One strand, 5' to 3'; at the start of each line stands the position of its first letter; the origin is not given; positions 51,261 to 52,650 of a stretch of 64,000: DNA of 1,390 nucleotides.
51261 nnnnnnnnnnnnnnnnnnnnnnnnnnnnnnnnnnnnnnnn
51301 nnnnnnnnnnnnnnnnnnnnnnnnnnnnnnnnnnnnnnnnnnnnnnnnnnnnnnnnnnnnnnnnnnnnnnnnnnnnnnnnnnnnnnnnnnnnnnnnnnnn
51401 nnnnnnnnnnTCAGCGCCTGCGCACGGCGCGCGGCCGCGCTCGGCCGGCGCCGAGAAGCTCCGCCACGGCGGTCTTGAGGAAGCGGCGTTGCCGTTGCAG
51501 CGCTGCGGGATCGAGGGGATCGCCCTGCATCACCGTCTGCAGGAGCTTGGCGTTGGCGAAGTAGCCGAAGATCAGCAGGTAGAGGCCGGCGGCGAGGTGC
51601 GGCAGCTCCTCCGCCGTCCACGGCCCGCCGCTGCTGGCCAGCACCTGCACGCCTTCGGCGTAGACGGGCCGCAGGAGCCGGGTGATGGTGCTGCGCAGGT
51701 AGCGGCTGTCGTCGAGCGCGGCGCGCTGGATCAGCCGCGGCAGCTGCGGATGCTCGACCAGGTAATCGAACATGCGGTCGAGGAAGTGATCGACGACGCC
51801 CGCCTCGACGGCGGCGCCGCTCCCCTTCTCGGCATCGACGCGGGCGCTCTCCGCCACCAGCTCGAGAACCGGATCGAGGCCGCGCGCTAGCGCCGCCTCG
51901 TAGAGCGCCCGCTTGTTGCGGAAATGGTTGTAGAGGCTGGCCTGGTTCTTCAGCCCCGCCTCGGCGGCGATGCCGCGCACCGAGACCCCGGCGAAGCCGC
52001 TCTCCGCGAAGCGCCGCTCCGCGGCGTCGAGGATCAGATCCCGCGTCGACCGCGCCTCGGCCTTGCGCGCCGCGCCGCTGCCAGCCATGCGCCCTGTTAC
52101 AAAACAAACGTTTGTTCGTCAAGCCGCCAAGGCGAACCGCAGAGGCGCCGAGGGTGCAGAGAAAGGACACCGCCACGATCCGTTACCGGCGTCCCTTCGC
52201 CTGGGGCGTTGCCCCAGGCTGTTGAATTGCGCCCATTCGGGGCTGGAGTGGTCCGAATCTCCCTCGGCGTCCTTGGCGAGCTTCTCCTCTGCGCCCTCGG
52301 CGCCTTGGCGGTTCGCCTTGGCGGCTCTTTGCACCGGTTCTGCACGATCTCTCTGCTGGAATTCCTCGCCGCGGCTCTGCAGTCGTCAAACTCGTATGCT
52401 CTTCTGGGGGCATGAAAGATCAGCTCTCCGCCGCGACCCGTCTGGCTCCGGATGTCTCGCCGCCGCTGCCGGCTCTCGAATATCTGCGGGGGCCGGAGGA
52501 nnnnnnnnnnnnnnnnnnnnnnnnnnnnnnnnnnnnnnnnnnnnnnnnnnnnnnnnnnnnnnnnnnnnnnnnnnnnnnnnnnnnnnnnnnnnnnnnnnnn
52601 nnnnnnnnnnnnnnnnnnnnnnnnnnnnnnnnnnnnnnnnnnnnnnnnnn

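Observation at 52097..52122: Autoregulatory operator of the P450-operon TetR; near-leaderless promoter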

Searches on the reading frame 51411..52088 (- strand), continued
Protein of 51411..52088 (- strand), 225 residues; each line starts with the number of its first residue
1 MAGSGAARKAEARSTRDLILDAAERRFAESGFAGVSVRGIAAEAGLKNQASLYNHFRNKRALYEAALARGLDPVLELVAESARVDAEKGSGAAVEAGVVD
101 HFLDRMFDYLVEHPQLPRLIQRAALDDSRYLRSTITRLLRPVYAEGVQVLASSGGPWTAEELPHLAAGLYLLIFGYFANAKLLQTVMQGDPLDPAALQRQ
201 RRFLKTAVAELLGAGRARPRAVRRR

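Call 47: search_dna_similar(query=window:51411-52088:-, collection=plasmids, mode=protein, max_evalue=1e-8, max_rows=25)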
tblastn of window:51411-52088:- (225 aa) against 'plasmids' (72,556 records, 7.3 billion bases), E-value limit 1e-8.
Records with a match: 20; places in all: 20; records where one place covers at least 80% of the query: 16.
Best place of each record, by identity: <60% 20.
By first word of the organism name: Sphingobium 12; Novosphingobium 4; Salinivibrio 2; Pseudoalteromonas 2.
By predicted mobility (MOB-suite, as given by PLSDB): non-mobilizable 17; conjugative 2; mobilizable 1.
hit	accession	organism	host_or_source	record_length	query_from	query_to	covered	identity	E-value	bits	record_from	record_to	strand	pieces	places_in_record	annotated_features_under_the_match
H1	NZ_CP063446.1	Novosphingobium sp. ES2-1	mixed culture,activated sludge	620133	2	211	93%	31.8%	4e-19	92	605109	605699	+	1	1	TetR/AcrR family transcriptional regulator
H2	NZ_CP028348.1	Novosphingobium sp. THN1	cell culture,surface water of Lake Taihu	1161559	11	211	89%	30.8%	1e-15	82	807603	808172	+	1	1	record has no annotation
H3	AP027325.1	Sphingobium sp. TomTYG46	-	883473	8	211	91%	29.8%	3e-16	84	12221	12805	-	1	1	hypothetical protein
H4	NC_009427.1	Novosphingobium aromaticivorans DSM 12444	-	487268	2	211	93%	28.9%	1e-15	82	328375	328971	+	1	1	TetR/AcrR family transcriptional regulator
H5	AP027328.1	Sphingobium sp. TomTYG64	-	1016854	8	211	91%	29.3%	6e-15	80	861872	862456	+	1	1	hypothetical protein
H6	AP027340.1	Sphingobium sp. TomTYG73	-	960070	8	211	91%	29.3%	7e-15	80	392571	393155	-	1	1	hypothetical protein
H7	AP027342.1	Sphingobium sp. TomTYG74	-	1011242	8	211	91%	29.3%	7e-15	80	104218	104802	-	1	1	hypothetical protein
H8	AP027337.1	Sphingobium sp. TomTYG72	-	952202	8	211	91%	29.3%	1e-14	79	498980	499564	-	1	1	hypothetical protein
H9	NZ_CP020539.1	Sphingobium herbicidovorans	cell culture,soil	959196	1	204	91%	28.9%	3e-16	84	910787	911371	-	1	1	TetR/AcrR family transcriptional regulator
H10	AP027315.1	Sphingobium sp. TomMM15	-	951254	8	211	91%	28.8%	3e-14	78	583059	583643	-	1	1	hypothetical protein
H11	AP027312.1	Sphingobium sp. TomMM7A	-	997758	8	211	91%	28.8%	3e-14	78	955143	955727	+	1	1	hypothetical protein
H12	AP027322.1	Sphingobium sp. TomTYG43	-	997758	8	211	91%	28.8%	3e-14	78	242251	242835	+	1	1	hypothetical protein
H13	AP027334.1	Sphingobium sp. TomTYG71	-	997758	8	211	91%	28.8%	3e-14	78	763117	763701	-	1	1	hypothetical protein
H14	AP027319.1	Sphingobium sp. TomTYG42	-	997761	8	211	91%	28.8%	3e-14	78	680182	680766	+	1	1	hypothetical protein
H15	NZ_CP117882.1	Novosphingobium sp. KACC 22771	Single cell,soil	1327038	19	212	86%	29.9%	7e-14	77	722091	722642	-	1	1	none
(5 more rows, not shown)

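Call 48: get_annotated_region(hit=H1, flank=5000)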
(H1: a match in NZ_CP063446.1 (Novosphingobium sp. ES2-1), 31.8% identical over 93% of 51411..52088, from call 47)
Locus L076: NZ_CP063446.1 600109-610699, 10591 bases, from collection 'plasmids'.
description: Novosphingobium sp. ES2-1 plasmid p1, complete sequence
organism: Novosphingobium sp. ES2-1 (NCBI taxid 2780074)
taxonomy: Bacteria; Pseudomonadota; Alphaproteobacteria; Sphingomonadales; Sphingomonadaceae; Novosphingobium; Novosphingobium sp. ES2-1
host: -; source: mixed culture,activated sludge; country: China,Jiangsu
typing (MOB-suite, as given by PLSDB): non-mobilizable
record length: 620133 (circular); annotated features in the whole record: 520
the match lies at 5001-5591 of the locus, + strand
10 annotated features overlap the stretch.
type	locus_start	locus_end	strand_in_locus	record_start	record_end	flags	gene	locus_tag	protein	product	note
CDS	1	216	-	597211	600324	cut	-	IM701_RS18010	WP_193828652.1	alpha-L-rhamnosidase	-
CDS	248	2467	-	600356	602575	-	-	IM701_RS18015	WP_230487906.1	glycoside hydrolase family 3 C-terminal domain-containing protein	GO:0005975 - carbohydrate metabolic process [Evidence IEA]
CDS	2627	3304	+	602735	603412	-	-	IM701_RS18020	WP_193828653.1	TetR/AcrR family transcriptional regulator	GO:0006355 - regulation of DNA-templated transcription [Evidence IEA]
CDS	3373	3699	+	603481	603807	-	-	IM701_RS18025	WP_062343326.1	hypothetical protein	-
CDS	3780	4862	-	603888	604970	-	-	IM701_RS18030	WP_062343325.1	hypothetical protein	-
CDS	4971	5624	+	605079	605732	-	-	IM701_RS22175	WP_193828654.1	TetR/AcrR family transcriptional regulator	GO:0006355 - regulation of DNA-templated transcription [Evidence IEA]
CDS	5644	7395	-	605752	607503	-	-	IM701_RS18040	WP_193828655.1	D-aminoacylase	-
CDS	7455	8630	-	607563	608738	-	-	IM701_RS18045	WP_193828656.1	sulfotransferase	-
CDS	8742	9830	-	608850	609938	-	-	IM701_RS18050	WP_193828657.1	zinc-binding dehydrogenase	-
CDS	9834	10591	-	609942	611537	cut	-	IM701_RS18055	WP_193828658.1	choline dehydrogenase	-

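Call 49: get_annotated_region(hit=H4, flank=5000)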
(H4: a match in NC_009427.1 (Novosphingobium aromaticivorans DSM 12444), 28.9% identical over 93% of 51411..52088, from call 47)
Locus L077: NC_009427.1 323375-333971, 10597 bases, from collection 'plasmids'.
description: Novosphingobium aromaticivorans DSM 12444 plasmid pNL2, complete sequence
organism: Novosphingobium aromaticivorans DSM 12444 (NCBI taxid 279238)
taxonomy: Bacteria; Pseudomonadota; Alphaproteobacteria; Sphingomonadales; Sphingomonadaceae; Novosphingobium; Novosphingobium aromaticivorans; Novosphingobium aromaticivorans DSM 12444
host: -; source: -; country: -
typing (MOB-suite, as given by PLSDB): non-mobilizable; replicon rep_cluster_531,rep_cluster_545
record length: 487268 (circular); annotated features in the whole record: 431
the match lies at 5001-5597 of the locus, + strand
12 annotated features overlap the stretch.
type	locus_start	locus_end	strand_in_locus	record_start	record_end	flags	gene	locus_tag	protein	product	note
CDS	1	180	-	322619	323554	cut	-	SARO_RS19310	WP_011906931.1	acetaldehyde dehydrogenase (acetylating)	-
CDS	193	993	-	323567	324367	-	-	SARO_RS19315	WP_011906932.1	fumarylacetoacetate hydrolase family protein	-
CDS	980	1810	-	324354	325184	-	-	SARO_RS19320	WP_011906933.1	alpha/beta hydrolase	-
CDS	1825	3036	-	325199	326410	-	-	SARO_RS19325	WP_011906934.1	acyl-CoA dehydrogenase family protein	-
CDS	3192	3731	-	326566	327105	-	-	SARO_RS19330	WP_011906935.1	enoyl-CoA hydratase-related protein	-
CDS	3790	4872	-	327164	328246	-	-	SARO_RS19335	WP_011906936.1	hypothetical protein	-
CDS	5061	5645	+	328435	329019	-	-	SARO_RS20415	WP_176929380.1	TetR/AcrR family transcriptional regulator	-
CDS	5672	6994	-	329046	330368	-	-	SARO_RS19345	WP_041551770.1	FAD-binding oxidoreductase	-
CDS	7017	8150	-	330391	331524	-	-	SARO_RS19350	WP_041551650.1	heparan-alpha-glucosaminide N-acetyltransferase domain-containing protein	-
CDS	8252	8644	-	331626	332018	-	-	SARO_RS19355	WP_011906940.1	RidA family protein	-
CDS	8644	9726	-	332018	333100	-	-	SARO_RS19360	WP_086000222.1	alanine racemase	-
CDS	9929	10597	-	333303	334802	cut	-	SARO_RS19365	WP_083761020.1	ABC transporter substrate-binding protein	-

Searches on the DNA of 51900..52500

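Call 21: search_rna_families(source=window, start=51900, end=52500, threshold=evalue, max_evalue=1)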
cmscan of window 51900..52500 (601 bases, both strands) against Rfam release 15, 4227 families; matches with E-value up to 1: 2.
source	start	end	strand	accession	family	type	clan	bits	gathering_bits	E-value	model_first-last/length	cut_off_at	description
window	52200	52244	+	RF01687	Acido-Lenti-1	Gene; sRNA;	-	33.4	37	8.1e-06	1-46/46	no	Acido-Lenti-1 RNA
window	52122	52325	+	RF04119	MIR1858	Gene; miRNA;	-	32.4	137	0.0013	1-197/197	no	MIR1858 microRNA precursor family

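Call 44: search_rna_families(source=window, start=52100, end=52420, threshold=evalue, max_evalue=0.01, show_alignments=1)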
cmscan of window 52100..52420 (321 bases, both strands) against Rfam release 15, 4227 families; matches with E-value up to 0.01: 2.
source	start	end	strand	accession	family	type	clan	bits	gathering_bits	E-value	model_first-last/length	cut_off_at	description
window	52200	52244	+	RF01687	Acido-Lenti-1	Gene; sRNA;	-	33.4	37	4.3e-06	1-46/46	no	Acido-Lenti-1 RNA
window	52122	52325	+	RF04119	MIR1858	Gene; miRNA;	-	32.4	137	0.00068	1-197/197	no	MIR1858 microRNA precursor family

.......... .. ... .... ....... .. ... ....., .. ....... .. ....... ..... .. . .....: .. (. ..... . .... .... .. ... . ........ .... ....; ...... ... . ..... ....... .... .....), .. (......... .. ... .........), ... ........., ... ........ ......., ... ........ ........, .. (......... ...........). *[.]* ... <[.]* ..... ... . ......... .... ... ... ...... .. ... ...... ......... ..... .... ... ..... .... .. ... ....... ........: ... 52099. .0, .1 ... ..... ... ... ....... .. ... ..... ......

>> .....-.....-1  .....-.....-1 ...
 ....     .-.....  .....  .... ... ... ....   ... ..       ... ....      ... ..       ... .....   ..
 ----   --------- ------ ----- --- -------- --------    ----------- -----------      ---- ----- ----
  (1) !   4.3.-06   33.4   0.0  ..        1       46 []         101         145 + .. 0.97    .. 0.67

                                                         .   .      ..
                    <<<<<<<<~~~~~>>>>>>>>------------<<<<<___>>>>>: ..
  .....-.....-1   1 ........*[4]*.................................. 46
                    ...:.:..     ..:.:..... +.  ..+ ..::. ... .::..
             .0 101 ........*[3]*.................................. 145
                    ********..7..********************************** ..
